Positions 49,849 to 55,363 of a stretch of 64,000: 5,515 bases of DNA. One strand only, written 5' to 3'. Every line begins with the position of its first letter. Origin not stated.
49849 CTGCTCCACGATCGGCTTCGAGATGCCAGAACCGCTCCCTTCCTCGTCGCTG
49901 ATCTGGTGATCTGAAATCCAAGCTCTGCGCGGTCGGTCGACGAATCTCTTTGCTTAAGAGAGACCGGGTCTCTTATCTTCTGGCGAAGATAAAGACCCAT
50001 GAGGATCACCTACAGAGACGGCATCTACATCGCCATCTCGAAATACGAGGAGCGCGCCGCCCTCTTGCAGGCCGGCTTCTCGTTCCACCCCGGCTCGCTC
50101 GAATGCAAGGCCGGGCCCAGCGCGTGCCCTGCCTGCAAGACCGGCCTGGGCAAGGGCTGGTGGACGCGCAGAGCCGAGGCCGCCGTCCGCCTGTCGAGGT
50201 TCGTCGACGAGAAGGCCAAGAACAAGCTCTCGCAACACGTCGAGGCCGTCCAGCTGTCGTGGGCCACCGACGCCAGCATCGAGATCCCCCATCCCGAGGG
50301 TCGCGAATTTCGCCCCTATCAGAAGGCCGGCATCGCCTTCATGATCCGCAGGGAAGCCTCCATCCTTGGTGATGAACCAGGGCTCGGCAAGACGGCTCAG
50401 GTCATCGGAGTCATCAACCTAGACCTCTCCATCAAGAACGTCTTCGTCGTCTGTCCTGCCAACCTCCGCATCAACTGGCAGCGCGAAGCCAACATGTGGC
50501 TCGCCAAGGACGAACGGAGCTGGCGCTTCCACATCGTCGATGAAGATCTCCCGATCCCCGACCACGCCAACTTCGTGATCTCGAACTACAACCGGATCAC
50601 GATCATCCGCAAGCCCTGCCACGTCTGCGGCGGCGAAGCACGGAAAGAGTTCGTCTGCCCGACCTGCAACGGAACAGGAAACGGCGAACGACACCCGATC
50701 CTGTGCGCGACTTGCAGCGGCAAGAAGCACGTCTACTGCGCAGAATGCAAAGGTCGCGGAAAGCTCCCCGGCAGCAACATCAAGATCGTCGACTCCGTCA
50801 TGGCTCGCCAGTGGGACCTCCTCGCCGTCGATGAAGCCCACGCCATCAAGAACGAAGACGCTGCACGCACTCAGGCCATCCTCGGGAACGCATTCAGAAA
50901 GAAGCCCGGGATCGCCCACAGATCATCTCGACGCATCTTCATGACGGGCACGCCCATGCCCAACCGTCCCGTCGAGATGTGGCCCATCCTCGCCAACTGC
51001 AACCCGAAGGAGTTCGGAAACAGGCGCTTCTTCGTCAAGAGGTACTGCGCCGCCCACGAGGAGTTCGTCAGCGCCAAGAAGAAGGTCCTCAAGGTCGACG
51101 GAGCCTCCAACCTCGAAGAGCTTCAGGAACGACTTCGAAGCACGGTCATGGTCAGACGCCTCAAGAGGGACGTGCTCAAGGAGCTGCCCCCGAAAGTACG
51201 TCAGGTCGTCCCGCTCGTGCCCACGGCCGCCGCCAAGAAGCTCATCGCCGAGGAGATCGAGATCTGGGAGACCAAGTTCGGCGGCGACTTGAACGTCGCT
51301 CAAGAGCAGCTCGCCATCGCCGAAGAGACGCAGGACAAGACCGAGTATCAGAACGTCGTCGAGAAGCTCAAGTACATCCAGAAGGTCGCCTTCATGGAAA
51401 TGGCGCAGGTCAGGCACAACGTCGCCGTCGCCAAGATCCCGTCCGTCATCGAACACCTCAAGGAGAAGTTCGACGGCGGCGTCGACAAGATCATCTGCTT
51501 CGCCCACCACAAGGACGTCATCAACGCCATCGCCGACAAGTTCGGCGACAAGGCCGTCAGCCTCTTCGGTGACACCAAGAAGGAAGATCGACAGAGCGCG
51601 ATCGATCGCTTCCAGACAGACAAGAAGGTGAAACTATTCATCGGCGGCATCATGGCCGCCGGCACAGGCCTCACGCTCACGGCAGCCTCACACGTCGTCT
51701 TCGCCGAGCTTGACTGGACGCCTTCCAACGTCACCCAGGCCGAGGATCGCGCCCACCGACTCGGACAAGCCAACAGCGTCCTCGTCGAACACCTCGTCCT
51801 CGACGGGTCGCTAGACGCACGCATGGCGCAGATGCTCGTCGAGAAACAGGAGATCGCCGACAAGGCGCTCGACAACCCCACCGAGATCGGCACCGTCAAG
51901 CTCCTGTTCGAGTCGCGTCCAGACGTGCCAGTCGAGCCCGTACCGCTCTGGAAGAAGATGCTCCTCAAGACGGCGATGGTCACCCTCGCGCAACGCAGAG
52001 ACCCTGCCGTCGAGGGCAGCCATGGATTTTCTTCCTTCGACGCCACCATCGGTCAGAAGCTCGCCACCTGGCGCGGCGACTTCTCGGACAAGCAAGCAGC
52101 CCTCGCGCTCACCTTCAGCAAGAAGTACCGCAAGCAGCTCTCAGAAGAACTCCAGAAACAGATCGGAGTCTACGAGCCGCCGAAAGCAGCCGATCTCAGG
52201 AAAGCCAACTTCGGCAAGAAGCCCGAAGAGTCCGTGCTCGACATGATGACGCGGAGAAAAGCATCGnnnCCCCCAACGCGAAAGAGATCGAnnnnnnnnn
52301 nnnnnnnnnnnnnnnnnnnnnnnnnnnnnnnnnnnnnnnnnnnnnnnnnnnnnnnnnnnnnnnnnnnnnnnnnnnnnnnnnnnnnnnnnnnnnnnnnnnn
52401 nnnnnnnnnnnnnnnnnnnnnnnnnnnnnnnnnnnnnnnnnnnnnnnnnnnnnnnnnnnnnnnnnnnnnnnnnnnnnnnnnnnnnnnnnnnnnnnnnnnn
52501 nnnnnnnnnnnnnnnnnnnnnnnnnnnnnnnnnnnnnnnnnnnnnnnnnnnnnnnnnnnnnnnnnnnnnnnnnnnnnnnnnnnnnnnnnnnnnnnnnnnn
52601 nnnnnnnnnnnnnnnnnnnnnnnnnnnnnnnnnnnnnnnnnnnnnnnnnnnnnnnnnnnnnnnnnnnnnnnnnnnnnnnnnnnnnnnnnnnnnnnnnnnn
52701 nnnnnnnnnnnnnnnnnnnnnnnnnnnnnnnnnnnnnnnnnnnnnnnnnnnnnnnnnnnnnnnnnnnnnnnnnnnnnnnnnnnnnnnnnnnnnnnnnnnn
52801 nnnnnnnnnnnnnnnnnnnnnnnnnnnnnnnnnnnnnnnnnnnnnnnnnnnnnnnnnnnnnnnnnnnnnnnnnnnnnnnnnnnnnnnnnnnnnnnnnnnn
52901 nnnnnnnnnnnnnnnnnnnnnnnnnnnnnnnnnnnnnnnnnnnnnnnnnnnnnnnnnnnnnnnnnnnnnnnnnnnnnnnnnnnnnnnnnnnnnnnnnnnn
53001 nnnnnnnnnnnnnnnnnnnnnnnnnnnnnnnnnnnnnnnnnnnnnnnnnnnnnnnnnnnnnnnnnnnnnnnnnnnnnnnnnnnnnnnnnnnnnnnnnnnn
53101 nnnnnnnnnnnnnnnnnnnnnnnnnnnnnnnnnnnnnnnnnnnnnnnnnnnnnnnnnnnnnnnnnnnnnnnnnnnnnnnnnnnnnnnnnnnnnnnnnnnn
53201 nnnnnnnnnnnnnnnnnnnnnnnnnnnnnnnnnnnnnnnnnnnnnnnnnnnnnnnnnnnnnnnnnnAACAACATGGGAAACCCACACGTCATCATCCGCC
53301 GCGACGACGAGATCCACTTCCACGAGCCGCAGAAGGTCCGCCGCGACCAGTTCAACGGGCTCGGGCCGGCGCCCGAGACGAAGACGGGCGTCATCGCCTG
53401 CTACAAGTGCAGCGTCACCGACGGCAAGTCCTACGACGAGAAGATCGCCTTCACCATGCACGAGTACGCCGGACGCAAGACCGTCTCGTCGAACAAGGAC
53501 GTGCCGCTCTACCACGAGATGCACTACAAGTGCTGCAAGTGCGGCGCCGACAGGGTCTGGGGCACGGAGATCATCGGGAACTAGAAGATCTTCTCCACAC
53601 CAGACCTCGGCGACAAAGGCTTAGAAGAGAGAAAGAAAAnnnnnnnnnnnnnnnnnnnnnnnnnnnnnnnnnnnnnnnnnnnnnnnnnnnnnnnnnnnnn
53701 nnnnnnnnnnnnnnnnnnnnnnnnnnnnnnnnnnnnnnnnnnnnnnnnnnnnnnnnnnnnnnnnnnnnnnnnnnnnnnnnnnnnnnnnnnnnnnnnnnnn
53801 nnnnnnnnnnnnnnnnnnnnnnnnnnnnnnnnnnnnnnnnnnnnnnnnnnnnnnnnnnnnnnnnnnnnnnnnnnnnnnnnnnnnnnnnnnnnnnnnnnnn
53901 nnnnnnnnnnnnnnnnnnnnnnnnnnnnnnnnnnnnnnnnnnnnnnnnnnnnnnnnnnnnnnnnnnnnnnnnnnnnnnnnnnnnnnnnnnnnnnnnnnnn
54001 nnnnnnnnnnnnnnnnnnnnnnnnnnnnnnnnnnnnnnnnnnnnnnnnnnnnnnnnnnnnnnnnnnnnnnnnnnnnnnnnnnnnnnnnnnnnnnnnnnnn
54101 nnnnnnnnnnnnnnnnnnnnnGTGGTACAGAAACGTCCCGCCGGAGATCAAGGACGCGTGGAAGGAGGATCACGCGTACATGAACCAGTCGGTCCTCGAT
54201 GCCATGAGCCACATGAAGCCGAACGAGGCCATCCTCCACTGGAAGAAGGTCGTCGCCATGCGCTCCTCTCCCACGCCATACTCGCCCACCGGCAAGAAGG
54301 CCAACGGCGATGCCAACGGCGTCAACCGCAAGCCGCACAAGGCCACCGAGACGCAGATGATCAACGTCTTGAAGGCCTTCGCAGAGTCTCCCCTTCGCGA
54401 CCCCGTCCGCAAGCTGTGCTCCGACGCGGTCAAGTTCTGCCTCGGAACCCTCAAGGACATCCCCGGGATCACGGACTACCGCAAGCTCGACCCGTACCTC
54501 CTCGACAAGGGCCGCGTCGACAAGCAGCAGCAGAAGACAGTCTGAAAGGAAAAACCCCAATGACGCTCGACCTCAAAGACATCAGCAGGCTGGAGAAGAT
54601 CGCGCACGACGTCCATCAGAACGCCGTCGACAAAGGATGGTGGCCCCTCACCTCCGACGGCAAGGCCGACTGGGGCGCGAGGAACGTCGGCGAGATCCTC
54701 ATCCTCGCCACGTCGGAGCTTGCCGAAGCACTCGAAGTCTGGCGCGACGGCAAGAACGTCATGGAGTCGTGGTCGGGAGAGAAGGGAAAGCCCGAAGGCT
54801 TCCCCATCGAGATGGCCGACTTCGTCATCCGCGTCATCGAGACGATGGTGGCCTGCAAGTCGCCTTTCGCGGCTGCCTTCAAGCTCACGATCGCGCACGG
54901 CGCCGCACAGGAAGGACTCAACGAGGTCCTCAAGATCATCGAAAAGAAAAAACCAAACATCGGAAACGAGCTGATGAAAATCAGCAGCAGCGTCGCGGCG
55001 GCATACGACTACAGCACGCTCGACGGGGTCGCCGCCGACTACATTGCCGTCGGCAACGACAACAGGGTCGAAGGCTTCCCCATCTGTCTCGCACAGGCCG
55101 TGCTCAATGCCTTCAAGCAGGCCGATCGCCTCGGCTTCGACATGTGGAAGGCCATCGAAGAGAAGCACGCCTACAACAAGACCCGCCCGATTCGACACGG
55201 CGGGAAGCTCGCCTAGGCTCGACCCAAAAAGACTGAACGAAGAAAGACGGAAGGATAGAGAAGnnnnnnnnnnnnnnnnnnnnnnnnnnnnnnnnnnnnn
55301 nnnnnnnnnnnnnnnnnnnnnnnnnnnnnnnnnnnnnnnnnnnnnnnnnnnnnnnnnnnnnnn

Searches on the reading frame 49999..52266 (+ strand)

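Call 25: search_protein_families(library=pfam, proteins=[window:49999-52266:+], max_evalue=0.001)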
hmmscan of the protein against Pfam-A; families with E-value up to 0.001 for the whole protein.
window:49999-52266:+ (756 aa): 2 families
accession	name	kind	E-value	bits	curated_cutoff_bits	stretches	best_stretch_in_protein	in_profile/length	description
PF00176.29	SNF2-rel_dom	-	1.9e-30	106.4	24.9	1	107-418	1-251/290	SNF2-related domain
PF00271.37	Helicase_C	-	2.9e-16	60.1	23.5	1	492-589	12-110/110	Helicase conserved C-terminal domain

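Call 95: search_protein_families(library=phrogs, proteins=[window:49999-52266:+], max_evalue=0.00001)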
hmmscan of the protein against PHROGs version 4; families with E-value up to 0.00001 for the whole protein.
window:49999-52266:+ (756 aa): 8 families
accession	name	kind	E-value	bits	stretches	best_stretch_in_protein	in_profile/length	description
phrog_62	-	DNA, RNA and nucleotide metabolism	3.6e-96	324.1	1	50-635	657-1144/1881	DNA helicase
phrog_29996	-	unknown function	6.4e-34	118.1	2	271-623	837-1163/1189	-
phrog_23807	-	unknown function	2.8e-13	49.5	0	411-604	443-649/1053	-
phrog_16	-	DNA, RNA and nucleotide metabolism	1e-12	48.2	1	96-609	265-604/986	DNA helicase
phrog_11801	-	other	4.4e-08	31.7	0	93-170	855-936/2269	DNA methyltransferase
phrog_21391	-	DNA, RNA and nucleotide metabolism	6.7e-08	31.1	1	505-587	1373-1453/2021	DNA helicase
phrog_11354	-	unknown function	8.5e-08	32.9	1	527-619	8-100/116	-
phrog_1685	-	unknown function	5.3e-06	24.9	0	541-618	1465-1543/2278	-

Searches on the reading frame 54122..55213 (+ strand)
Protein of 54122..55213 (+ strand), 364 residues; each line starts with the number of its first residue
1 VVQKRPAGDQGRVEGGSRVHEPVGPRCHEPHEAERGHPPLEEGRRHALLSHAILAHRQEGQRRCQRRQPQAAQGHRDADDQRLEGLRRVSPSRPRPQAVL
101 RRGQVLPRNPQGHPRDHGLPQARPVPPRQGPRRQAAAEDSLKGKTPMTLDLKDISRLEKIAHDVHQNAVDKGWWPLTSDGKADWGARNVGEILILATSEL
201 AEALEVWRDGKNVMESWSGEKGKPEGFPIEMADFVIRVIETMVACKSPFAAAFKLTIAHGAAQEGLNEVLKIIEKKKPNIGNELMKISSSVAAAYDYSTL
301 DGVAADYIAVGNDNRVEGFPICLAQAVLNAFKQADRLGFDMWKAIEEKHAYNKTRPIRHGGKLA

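Call 25: search_protein_families(library=pfam, proteins=[window:54122-55213:+], max_evalue=0.001)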
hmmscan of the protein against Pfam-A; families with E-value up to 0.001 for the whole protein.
window:54122-55213:+ (364 aa): 0 families

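Call 95: search_protein_families(library=phrogs, proteins=[window:54122-55213:+], max_evalue=0.00001)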
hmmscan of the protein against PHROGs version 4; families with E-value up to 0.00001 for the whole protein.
window:54122-55213:+ (364 aa): 3 families
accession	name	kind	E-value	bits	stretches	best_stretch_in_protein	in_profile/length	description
phrog_3301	-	other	1.3e-23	84.8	2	152-253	45-150/169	pyrophosphatase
phrog_5658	-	other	2e-14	54.7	1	152-356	299-406/421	pyrophosphatase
phrog_9236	-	other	7.4e-11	43.2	1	155-362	4-190/191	pyrophosphatase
